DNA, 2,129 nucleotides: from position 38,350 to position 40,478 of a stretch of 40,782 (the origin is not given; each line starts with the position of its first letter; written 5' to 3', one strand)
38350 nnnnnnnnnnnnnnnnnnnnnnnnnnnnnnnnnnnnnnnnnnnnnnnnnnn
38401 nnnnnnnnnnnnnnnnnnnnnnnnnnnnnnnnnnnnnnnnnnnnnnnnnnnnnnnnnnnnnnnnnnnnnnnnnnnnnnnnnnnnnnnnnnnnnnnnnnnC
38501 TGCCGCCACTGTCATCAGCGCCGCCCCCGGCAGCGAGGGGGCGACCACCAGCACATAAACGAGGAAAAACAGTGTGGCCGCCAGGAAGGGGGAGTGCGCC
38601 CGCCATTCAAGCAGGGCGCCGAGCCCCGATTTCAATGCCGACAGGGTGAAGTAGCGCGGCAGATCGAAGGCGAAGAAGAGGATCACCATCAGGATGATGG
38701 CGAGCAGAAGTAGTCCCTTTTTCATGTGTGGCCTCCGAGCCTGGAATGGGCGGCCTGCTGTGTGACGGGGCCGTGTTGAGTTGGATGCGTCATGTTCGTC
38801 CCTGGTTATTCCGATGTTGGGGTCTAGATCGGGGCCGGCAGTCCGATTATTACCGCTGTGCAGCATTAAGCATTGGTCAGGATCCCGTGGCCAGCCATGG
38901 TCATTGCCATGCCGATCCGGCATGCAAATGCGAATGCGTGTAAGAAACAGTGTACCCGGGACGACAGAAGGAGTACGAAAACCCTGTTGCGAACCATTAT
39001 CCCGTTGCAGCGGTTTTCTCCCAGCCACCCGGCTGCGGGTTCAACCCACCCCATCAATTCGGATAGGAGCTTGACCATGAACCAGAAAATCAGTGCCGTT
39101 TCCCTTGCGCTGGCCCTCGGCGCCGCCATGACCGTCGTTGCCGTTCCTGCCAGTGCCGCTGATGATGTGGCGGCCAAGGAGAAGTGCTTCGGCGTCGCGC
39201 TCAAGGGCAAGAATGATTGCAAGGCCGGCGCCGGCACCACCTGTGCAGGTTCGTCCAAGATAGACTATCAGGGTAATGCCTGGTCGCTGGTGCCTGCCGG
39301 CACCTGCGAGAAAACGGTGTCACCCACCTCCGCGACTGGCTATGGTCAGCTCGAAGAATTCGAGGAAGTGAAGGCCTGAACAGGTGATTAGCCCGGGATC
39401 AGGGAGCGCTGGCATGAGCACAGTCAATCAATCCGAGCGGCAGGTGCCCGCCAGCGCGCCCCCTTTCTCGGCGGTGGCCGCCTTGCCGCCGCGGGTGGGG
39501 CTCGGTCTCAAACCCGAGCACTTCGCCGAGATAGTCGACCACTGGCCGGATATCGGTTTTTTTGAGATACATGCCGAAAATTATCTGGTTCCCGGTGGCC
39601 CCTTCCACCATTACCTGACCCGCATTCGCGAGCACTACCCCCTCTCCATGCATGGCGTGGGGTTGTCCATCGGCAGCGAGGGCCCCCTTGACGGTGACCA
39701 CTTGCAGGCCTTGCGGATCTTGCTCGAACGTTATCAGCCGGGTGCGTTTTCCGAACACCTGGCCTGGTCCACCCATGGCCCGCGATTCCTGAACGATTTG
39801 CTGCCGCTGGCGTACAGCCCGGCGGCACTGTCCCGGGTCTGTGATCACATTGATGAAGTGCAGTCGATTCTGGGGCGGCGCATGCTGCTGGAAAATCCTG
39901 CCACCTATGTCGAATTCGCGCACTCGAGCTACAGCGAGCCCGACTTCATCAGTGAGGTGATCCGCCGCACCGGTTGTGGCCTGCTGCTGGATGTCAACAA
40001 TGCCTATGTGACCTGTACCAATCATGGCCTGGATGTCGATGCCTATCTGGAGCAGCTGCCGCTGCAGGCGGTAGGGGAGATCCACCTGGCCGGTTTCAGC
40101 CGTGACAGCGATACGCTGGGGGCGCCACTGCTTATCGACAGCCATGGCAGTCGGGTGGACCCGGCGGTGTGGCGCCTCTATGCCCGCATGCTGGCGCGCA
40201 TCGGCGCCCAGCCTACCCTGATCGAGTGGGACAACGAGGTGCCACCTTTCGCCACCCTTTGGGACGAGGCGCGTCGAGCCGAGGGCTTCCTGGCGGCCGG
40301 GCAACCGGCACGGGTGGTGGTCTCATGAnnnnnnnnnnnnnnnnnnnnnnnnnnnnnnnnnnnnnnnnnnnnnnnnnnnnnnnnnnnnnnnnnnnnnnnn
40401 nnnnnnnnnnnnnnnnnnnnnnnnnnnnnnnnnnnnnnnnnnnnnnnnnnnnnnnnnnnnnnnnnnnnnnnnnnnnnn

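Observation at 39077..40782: DUF2282 precursor + DUF692 (MNIO) + DUF2063: bufferin-type RiPP operon truncated by the window edge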

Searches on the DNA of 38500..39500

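Call 24: search_rna_families(source=window, start=38500, end=39500, threshold=evalue, max_evalue=1)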
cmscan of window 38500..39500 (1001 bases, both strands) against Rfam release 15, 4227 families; matches with E-value up to 1: 0.
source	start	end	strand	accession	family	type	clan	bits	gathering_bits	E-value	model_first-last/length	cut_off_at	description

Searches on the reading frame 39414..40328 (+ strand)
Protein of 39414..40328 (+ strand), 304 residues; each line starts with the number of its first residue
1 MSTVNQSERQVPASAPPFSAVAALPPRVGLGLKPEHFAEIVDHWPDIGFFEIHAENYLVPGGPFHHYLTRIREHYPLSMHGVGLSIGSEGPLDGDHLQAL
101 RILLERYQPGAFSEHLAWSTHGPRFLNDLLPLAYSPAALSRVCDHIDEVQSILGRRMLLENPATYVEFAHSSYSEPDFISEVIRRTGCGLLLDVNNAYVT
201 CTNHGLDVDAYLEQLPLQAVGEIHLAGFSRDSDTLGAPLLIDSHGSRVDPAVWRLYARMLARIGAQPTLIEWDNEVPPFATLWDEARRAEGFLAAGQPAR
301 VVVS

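Call 5: search_protein_families(library=pfam, proteins=[window:39414-40325:+], max_evalue=0.01)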
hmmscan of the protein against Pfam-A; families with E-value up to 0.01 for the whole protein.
window:39414-40325:+ (304 aa): 1 family
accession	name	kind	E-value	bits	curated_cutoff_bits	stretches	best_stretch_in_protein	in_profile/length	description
PF05114.20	MbnB_TglH_ChrH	-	5e-102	341.1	25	1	28-292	2-261/263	RiPP precursor modification enzyme MbnB/TglH/ChrH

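Call 6: search_protein_families(library=ncbifam, proteins=[window:39414-40325:+], max_evalue=0.01)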
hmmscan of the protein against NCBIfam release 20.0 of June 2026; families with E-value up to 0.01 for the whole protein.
window:39414-40325:+ (304 aa): 5 families
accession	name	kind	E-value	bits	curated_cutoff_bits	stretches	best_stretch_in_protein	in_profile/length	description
NF050167.1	MNIO_BufB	equivalog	1.8e-113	378.2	310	1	28-290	1-262/262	MNIO family bufferin maturase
NF003818.2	PRK05409.1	equivalog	9.7e-66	222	360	1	28-288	2-259/264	HvfB family MNIO-type RiPP peptide maturase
NF050151.1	RiPP_MNIO_ApyH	equivalog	1.8e-25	89.7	400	1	64-274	44-262/283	multinuclear non-heme iron-dependent oxidative enzyme ApyH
TIGR04159.2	methbact_MbnB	equivalog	7.7e-16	58.4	325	1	99-257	72-222/261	methanobactin biosynthesis protein MbnB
NF050165.1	MNIO_ChrH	equivalog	1.4e-07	30.9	600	1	130-262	114-246/363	MNIO family chryseobactin maturase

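Call 7: find_encoding_contigs(protein=window:39414-40328:+, flank=10000, max_places=6)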
Protein window:39414-40328:+ (304 aa): no gene with exactly this product is on record in the collection.

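Call 11: find_related_loci(query=window:39414-40325:+, collection=genome_contigs, flank=6000)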
Query window:39414-40325:+ (304 aa) in genome_contigs; peptide patterns used: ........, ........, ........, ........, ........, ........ (x = any residue, [..] = any of these).
599 stretches matched a pattern (row limit reached: there are more); 534 encode a relative of the query (tblastn E <= 1e-3); the best 80 are kept; 80 distinct loci.
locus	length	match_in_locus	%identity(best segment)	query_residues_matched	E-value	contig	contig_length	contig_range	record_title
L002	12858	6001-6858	68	7-293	1e-126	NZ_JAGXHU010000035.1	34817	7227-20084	MAG: Halothiobacillus sp. isolate LH_M7 k141_541493, whole genome shotgun sequence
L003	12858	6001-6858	69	10-295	5e-126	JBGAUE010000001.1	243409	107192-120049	MAG: Chromatiaceae bacterium isolate MAG_AAO_AS.1 AAOAS-1_NODE_1_length_243409_cov_33.979641, whole genome shotgun seque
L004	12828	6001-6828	68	20-290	5e-125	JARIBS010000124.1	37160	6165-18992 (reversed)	MAG: Thiorhodococcus sp. isolate cluster2_bin.20 k127_567171, whole genome shotgun sequence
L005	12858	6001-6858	65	10-295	8e-125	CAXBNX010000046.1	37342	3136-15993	MAG TPA_asm: uncultured Haliea sp. isolate ERR2762178_binner123_Refined_45 genome assembly, contig: ERZ3421836.680, whol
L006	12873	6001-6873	64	2-294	2e-124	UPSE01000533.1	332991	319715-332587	Pseudomonas sp. 286 isolate p9.H9 genome assembly, contig: 533, whole genome shotgun sequence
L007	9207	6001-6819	67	23-295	3e-124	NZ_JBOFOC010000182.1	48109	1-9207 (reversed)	MAG: Microbulbifer sp. isolate WFFMC_MAG_272 k139_461562_flag=1_multi=15.0000_len=48109, whole genome shotgun sequence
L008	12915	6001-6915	66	9-301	3e-123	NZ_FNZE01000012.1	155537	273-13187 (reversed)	Pseudomonas linyingensis strain LMG 25967, whole genome shotgun sequence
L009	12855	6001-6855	66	13-297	5e-123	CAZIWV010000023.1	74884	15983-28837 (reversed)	MAG TPA_asm: uncultured Pseudomonas sp. isolate binchicken_co264_30 genome assembly, contig: NODE_259_length_74884_cov_3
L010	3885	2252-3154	63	2-301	2e-125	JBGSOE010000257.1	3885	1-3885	MAG: Thiohalobacterales bacterium isolate JTS-AC272 k141_733202, whole genome shotgun sequence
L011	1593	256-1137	64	7-304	6e-133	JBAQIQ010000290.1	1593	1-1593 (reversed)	MAG: Candidatus Competibacteraceae bacterium isolate MFD10520_ilm_asm_bin29 k127_221571, whole genome shotgun sequence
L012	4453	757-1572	65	24-295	6e-123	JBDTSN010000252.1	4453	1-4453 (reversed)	MAG: Burkholderiales bacterium isolate cluster3_bin.272 NODE_115811_length_4453_cov_5.635516, whole genome shotgun seque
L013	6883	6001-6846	67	21-299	8e-122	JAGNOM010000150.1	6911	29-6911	MAG: Propionivibrio sp. isolate Go_Inlet_bin_169 Go_Inlet_12426_length_6911_cov_10.056162, whole genome shotgun sequence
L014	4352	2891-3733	68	22-302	5e-123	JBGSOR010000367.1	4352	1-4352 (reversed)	MAG: Chromatiaceae bacterium isolate JTS-AC285 k141_1735548, whole genome shotgun sequence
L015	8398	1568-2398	65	19-295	2e-121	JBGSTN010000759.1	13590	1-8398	MAG: Burkholderiaceae bacterium isolate JTS-AC408 k141_608041, whole genome shotgun sequence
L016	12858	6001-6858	65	2-294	2e-121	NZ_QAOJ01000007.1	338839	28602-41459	Pseudomonas sp. GV071 Ga0189753_107, whole genome shotgun sequence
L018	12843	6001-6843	66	21-301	3e-121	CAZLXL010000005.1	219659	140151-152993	MAG TPA_asm: uncultured Propionivibrio sp. isolate SRP239243_co2_9 genome assembly, contig: NODE_26_length_219659_cov_8.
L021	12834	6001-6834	65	24-304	4e-120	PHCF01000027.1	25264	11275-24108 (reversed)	MAG: Betaproteobacteria bacterium HGW-Betaproteobacteria-6 bjp_ig2103_scaffold_931, whole genome shotgun sequence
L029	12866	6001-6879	63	6-298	1e-119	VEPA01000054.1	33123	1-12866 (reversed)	MAG: Betaproteobacteria bacterium isolate MnB_8 Mn-Betaproteobacteria-1_235380, whole genome shotgun sequence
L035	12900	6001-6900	62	2-304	4e-119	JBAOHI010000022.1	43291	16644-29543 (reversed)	MAG: Candidatus Competibacter sp. isolate AS_Ams2_Bin13 np1-np2_contig_131060, whole genome shotgun sequence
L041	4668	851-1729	63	1-295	5e-120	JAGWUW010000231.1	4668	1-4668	MAG: Betaproteobacteria bacterium isolate REEB405 contig-150_21650, whole genome shotgun sequence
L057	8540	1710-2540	65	17-293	3e-118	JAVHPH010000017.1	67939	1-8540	MAG: Azonexus sp. isolate WB02no9_61_24 NODE_107_length_67939_cov_14.294267, whole genome shotgun sequence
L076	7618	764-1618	64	2-293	8e-117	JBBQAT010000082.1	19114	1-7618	MAG: Burkholderiales bacterium isolate Co_metawrap_1439 Cmw_1439_k141_19028208_length_19114_cov_15.9968, whole genome sh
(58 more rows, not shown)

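Call 30: search_protein_families(library=pfam, proteins=[L057:3334-3858:+, L041:3075-3659:+, L041:3716-4288:+, L021:8138-9145:+, L021:9148-9711:+, L018:8204-8800:+, L018:8985-9935:+, L076:3038-4255:+, L029:7795-8919:+, L035:8103-9875:+], max_evalue=0.001)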
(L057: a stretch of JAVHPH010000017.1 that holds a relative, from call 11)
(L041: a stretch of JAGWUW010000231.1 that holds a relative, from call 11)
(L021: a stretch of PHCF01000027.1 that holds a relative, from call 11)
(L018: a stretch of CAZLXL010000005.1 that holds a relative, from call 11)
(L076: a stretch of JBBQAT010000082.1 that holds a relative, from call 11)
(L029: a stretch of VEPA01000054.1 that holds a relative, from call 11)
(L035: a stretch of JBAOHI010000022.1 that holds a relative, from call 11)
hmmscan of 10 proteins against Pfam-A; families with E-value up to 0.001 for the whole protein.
L057:3334-3858:+ (175 aa): 2 families
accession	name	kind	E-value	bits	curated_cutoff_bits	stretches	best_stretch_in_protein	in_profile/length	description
PF07681.17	DoxX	-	2e-15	57.6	23.6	1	36-136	2-84/85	DoxX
PF04173.18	DoxD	-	4.2e-05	24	22.7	1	99-171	68-148/167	TQO small subunit DoxD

L041:3075-3659:+ (195 aa): 3 families
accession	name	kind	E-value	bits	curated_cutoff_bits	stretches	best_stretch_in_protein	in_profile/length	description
PF16925.10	TetR_C_13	-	5e-14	53.1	27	1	91-187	9-106/109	Tetracyclin repressor-like, C-terminal domain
PF00440.29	TetR_N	-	4.6e-11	42.7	24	1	15-60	2-47/47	Bacterial regulatory proteins, tetR family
PF21993.1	TetR_C_13_2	-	5.9e-05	23.7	27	1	86-188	5-102/103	Transcriptional regulator LmrA/YxaF-like, C-terminal domain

L041:3716-4288:+ (191 aa): 1 family
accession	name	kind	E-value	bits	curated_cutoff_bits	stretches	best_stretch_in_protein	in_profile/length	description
PF02627.25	CMD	-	7.1e-06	26.4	23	1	56-116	12-71/84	Carboxymuconolactone decarboxylase family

L021:8138-9145:+ (336 aa): 1 family
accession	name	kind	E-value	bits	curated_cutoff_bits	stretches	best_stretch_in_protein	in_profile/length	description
PF04143.19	Sulf_transp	-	4e-26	92.7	27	1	19-312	1-309/310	Sulphur transport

L021:9148-9711:+ (188 aa): 1 family
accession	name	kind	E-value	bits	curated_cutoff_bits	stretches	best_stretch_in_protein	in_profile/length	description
PF03625.19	DUF302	-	3e-08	33.9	23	1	96-152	5-61/63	Domain of unknown function DUF302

L018:8204-8800:+ (199 aa): 2 families
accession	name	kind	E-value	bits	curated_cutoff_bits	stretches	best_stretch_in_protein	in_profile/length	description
PF04542.20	Sigma70_r2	-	2.6e-13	50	24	1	14-81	2-71/71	Sigma-70 region 2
PF08281.18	Sigma70_r4_2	-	2.8e-09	36.9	25.7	1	133-180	4-51/54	Sigma-70, region 4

L018:8985-9935:+ (317 aa): 0 families

L076:3038-4255:+ (406 aa): 2 families
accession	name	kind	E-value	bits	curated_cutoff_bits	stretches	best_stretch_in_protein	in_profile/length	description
PF13416.11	SBP_bac_8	-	4.6e-19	69.7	27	1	68-350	2-256/279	Bacterial extracellular solute-binding protein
PF01547.30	SBP_bac_1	-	5.6e-07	30.3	26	1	63-342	9-307/307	Bacterial extracellular solute-binding protein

L029:7795-8919:+ (375 aa): 1 family
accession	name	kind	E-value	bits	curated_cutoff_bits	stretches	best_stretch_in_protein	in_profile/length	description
PF09335.16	VTT_dom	-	5.1e-14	53.2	33.9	1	251-366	1-122/123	VTT domain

L035:8103-9875:+ (591 aa): 0 families

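Call 41: search_solved_structures(query=window:39414-40325:+, show_alignments=2)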
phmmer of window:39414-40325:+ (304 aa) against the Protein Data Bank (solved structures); distinct sequences matched with E-value up to 0.001: 8.
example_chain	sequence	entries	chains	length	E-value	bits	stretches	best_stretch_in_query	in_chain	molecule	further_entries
3bww_A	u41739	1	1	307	1.9e-39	139.3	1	45-285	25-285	Protein of unknown function DUF692/COG3220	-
8hci_D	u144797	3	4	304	9.8e-16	61.4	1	130-275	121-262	DUF692 family protein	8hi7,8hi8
7fc0_B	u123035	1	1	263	6.2e-09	39.1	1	95-230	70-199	Methanobactin biosynthesis cassette protein MbnB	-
7fc0_E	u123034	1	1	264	6.2e-09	39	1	95-230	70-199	Methanobactin biosynthesis cassette protein MbnB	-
7tcr_A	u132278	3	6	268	7.8e-09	38.7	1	100-229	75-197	Methanobactin biosynthesis cassette protein MbnB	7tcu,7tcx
7tcw_A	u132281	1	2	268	1.2e-08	38.1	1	100-229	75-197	Methanobactin biosynthesis cassette protein MbnB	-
7dz9_B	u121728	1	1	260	1e-07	35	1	101-252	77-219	cpMbnB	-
7dz9_A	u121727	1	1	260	1e-07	35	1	101-252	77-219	MbnB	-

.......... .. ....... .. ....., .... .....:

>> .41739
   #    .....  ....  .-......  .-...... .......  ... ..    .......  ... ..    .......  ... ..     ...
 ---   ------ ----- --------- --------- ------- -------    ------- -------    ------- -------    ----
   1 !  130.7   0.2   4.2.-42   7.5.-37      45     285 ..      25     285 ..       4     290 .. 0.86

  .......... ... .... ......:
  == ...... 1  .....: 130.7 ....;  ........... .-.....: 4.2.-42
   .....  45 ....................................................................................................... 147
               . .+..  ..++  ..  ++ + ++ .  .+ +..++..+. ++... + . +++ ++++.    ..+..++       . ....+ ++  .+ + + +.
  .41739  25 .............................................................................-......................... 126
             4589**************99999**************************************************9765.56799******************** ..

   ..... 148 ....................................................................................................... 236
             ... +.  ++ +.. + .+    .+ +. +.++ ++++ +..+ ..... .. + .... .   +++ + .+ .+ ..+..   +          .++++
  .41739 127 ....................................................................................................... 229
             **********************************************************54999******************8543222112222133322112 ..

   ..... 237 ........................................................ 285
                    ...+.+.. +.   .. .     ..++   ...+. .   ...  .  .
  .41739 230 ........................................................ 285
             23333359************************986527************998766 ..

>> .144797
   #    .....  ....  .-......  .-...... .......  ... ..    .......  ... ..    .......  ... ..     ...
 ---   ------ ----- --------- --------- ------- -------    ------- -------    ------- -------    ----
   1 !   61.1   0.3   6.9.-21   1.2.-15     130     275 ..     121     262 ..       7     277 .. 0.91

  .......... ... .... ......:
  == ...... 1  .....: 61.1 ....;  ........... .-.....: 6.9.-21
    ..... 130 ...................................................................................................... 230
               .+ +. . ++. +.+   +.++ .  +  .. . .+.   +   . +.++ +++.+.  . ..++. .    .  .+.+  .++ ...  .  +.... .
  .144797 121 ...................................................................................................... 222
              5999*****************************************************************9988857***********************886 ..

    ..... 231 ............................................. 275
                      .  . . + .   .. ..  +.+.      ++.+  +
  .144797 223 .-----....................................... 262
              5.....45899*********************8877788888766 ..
